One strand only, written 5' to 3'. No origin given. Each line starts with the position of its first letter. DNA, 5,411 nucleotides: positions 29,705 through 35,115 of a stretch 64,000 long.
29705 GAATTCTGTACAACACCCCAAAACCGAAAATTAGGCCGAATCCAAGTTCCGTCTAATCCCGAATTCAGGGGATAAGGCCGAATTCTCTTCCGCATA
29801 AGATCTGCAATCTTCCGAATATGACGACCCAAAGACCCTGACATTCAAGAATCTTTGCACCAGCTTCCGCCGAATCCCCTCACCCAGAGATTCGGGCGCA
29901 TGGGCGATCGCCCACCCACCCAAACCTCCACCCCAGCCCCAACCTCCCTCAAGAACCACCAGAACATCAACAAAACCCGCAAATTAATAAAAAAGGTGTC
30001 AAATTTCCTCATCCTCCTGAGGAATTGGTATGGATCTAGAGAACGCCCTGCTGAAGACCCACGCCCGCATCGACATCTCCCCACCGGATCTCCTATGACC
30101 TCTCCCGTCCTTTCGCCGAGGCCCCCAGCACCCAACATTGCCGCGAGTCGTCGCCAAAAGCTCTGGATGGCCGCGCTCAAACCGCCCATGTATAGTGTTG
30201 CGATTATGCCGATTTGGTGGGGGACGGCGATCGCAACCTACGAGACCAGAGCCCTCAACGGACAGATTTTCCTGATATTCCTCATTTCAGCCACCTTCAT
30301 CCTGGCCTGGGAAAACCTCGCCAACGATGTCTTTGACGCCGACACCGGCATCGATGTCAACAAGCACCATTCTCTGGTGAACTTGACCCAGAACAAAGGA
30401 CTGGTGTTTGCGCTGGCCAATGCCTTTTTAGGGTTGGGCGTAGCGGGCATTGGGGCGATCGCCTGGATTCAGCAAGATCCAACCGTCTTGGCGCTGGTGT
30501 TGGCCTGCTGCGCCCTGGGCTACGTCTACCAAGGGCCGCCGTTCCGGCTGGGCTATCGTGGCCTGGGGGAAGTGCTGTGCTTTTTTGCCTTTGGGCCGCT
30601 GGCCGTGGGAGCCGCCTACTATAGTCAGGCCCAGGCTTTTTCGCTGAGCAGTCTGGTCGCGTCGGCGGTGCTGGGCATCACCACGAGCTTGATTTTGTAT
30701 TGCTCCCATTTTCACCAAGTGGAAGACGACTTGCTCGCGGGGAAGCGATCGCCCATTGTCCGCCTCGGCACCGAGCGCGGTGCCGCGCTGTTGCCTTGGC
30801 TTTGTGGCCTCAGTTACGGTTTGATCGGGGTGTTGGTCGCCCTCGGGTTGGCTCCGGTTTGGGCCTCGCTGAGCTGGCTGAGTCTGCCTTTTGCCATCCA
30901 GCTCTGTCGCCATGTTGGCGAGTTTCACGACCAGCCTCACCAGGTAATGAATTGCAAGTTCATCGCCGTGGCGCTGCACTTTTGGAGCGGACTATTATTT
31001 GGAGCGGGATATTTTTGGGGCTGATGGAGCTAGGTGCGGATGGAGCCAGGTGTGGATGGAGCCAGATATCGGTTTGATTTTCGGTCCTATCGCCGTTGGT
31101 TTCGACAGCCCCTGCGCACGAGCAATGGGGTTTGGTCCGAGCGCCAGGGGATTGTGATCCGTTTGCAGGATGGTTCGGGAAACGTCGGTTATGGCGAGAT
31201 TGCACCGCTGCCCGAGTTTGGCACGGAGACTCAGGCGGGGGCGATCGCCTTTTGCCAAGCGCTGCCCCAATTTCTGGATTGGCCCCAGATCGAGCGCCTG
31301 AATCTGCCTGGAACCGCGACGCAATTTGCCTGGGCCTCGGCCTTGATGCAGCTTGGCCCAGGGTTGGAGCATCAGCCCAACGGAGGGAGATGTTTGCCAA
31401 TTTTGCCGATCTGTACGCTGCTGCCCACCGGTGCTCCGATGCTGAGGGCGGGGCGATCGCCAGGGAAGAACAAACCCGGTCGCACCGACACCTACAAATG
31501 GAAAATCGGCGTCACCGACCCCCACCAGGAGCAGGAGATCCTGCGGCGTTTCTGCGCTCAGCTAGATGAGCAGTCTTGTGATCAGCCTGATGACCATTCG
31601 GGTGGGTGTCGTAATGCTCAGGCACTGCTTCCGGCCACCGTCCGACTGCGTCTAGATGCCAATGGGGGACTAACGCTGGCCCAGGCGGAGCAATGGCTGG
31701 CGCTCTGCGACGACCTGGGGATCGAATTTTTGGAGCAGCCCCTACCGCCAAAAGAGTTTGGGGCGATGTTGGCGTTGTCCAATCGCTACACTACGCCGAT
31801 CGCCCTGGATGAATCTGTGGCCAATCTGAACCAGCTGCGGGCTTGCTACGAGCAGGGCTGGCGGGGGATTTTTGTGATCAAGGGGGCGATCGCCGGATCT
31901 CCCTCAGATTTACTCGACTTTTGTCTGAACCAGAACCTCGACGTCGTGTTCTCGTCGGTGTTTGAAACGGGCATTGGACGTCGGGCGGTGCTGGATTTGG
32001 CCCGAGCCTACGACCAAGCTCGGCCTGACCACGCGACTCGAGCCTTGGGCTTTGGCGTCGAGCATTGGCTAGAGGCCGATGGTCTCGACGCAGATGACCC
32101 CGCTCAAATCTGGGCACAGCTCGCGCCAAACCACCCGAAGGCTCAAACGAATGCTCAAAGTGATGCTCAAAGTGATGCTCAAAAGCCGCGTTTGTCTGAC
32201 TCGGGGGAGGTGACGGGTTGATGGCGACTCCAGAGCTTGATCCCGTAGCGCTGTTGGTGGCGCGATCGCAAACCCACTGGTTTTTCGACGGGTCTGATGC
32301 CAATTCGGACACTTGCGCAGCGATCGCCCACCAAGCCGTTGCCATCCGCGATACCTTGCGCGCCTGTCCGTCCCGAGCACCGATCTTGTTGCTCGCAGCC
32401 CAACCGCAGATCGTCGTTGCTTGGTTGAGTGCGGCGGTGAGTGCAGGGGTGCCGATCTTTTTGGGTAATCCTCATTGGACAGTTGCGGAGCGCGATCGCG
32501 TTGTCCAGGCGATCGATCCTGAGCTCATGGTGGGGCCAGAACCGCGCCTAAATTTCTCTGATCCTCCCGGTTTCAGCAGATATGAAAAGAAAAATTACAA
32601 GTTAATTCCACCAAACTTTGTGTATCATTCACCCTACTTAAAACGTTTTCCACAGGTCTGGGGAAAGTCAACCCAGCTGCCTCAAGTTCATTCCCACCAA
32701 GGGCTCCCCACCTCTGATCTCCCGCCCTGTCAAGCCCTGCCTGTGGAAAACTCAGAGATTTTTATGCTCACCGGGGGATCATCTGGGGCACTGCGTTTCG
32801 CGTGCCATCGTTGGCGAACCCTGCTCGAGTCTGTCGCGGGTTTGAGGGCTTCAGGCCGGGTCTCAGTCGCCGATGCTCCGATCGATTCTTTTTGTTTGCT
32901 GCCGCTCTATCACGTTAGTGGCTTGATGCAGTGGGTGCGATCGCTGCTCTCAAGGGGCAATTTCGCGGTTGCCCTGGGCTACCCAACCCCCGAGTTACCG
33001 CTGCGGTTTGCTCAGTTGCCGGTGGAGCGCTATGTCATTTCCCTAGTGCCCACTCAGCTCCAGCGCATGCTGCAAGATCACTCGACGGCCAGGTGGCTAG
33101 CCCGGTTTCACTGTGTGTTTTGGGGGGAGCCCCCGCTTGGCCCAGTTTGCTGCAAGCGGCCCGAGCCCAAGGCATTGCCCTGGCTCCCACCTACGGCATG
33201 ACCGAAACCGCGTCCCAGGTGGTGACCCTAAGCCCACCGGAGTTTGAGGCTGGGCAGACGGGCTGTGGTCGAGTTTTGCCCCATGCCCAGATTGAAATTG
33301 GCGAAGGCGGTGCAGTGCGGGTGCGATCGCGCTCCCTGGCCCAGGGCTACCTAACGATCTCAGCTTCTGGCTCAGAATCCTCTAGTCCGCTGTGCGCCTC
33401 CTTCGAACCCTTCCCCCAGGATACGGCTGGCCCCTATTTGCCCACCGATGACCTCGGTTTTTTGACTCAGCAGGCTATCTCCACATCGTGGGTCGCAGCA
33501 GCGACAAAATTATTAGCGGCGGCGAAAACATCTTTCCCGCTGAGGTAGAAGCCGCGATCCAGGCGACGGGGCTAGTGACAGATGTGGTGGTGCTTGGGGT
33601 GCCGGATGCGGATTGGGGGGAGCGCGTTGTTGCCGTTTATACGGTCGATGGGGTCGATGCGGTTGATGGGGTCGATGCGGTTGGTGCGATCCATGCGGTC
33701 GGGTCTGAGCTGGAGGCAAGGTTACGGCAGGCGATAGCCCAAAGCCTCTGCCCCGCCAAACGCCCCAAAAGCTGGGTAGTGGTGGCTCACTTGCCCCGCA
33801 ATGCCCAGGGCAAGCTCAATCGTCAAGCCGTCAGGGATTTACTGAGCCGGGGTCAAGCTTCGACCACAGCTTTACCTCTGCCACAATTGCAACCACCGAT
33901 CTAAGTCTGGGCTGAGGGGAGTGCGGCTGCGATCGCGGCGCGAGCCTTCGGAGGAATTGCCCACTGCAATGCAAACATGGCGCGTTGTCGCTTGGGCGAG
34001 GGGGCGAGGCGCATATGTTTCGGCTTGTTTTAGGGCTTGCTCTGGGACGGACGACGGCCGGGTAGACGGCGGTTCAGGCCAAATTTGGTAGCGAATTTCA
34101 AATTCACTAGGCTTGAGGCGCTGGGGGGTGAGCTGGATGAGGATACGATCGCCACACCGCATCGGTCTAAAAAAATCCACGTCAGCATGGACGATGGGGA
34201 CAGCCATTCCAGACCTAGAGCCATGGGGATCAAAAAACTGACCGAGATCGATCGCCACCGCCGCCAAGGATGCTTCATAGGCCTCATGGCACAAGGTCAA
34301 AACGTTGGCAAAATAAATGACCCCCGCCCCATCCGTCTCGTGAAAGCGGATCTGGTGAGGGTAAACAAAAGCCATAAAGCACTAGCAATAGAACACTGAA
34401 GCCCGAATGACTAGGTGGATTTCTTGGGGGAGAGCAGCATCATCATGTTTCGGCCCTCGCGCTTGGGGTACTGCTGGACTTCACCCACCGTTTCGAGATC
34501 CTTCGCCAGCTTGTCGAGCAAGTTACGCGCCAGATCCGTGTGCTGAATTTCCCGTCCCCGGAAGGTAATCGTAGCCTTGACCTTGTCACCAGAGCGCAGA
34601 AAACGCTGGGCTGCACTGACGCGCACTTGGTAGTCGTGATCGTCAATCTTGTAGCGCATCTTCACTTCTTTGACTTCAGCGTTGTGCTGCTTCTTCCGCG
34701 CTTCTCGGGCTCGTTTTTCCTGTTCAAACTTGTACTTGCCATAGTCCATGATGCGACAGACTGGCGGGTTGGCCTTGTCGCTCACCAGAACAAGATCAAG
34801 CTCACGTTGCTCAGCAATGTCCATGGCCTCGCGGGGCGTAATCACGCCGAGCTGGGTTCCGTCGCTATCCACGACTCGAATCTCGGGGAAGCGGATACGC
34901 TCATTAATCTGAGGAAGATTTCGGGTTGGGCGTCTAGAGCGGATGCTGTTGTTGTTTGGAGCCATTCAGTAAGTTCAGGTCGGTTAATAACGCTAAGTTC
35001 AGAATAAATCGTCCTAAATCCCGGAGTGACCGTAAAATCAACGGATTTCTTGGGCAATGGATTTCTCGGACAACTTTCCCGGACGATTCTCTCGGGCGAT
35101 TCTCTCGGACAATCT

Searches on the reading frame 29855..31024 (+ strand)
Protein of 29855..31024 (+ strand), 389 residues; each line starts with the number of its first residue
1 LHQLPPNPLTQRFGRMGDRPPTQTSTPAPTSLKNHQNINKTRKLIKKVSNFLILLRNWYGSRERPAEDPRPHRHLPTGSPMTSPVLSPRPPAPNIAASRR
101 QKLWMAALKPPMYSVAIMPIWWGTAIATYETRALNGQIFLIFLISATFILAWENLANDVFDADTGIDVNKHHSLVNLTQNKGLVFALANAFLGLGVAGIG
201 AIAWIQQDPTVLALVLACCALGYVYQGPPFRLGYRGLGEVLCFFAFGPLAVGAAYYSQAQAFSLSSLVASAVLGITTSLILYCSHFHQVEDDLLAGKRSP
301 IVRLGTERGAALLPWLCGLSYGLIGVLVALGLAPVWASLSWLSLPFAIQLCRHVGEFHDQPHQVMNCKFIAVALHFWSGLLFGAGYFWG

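Call 12: search_protein_families(library=pfam, proteins=[window:29855-31024:+], max_evalue=0.01)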
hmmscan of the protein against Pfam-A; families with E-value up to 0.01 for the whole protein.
window:29855-31024:+ (389 aa): 1 family
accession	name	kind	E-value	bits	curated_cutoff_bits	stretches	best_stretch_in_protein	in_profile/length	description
PF01040.23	UbiA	-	1.1e-28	100.6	34.2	1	117-356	2-235/250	UbiA prenyltransferase family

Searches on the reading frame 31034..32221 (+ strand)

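Call 22: search_protein_families(library=pfam, proteins=[window:31034-32221:+], max_evalue=0.001)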
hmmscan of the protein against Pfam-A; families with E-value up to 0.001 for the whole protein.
window:31034-32221:+ (395 aa): 2 families
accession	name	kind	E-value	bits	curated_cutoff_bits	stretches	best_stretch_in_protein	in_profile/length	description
PF13378.12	MR_MLE_C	-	1.2e-16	61.5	29.4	1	184-330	26-175/219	Enolase C-terminal domain-like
PF21508.2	MenC_N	-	6.6e-08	33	27.3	1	34-78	24-67/94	MenC, N-terminal domain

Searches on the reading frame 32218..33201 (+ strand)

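Call 22: search_protein_families(library=pfam, proteins=[window:32218-33201:+], max_evalue=0.001)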
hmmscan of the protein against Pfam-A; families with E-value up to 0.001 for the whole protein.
window:32218-33201:+ (327 aa): 1 family
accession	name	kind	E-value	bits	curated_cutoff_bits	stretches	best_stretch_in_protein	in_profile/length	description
PF00501.34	AMP-binding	-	7.4e-08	32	29.9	1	58-313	52-304/384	AMP-binding enzyme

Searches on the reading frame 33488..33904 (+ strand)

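Call 86: search_protein_families(library=pfam, proteins=[window:33488-33904:+], max_evalue=0.001)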
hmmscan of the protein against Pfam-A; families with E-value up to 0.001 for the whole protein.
window:33488-33904:+ (138 aa): 1 family
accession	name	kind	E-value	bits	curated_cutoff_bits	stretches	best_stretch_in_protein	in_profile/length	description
PF13193.12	AMP-binding_C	-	1e-12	49.2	24.5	1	19-109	1-76/76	AMP-binding enzyme C-terminal domain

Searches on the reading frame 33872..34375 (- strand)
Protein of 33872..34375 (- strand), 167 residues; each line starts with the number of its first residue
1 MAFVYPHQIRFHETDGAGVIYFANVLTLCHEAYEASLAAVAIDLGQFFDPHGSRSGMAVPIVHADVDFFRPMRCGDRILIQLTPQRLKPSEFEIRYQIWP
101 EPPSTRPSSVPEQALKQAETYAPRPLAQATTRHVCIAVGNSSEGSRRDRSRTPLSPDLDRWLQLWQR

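Call 86: search_protein_families(library=pfam, proteins=[window:33872-34375:-], max_evalue=0.001)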
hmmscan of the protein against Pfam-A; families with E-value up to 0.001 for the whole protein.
window:33872-34375:- (167 aa): 2 families
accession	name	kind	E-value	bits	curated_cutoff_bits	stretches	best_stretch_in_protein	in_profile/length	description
PF13279.12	4HBT_2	-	1.7e-10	41.9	25.5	1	10-162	2-122/122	Thioesterase-like superfamily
PF03061.28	4HBT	-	6.2e-10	39.7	20.6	1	18-103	2-75/79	Thioesterase superfamily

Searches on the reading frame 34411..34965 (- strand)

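Call 86: search_protein_families(library=pfam, proteins=[window:34411-34965:-], max_evalue=0.001)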
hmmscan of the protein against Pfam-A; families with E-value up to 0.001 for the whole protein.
window:34411-34965:- (184 aa): 2 families
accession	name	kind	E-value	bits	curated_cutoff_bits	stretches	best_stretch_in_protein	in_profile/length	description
PF00707.27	IF3_C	-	4.7e-35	119.8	34.8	1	97-181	2-86/86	Translation initiation factor IF-3, C-terminal domain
PF05198.21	IF3_N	-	3e-33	114.2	26.9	1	20-89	1-70/70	Translation initiation factor IF-3, N-terminal domain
